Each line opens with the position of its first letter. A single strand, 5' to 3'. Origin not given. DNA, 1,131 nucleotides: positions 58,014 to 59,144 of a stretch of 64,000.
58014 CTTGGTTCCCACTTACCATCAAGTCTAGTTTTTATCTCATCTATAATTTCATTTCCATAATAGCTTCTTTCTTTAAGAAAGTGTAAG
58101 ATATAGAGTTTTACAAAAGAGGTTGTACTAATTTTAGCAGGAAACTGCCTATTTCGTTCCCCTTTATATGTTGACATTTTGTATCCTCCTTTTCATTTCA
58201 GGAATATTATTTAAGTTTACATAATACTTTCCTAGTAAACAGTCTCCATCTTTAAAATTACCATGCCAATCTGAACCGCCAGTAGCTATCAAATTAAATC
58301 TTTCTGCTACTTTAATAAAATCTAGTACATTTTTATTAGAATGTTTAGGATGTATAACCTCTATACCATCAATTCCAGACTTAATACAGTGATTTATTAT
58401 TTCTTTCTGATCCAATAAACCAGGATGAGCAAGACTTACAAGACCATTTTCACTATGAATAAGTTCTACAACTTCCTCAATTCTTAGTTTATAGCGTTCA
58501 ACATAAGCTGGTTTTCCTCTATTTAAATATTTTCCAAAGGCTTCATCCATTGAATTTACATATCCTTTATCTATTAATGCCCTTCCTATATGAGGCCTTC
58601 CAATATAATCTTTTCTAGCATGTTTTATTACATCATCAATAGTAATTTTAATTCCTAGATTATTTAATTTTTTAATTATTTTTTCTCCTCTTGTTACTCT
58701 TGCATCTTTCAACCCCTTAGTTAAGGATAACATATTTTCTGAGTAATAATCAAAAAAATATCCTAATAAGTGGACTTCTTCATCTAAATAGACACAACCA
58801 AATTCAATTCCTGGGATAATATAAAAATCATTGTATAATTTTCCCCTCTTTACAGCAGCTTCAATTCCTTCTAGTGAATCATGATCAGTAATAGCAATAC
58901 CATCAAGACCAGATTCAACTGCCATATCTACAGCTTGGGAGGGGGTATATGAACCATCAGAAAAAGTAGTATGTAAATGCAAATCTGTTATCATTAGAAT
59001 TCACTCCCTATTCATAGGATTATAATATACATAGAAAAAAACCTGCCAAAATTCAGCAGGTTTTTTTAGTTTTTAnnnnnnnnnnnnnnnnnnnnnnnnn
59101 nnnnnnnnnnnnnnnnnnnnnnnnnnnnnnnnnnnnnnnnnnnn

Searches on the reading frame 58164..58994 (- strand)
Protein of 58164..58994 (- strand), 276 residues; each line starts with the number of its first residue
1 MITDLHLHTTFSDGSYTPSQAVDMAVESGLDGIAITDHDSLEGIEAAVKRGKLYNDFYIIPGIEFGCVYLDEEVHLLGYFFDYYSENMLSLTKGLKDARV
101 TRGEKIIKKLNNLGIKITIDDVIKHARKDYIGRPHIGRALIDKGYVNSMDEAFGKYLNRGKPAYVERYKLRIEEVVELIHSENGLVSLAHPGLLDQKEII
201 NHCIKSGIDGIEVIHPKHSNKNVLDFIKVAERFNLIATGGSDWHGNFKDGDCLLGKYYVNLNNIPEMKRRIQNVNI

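Call 26: search_protein_families(library=pfam, proteins=[window:58164-58994:-])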
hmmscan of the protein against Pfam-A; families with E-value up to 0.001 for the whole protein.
window:58164-58994:- (276 aa): 1 family
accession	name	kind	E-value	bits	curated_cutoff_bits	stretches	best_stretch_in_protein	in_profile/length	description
PF02811.25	PHP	-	2e-11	45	26.4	1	4-116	1-86/164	PHP domain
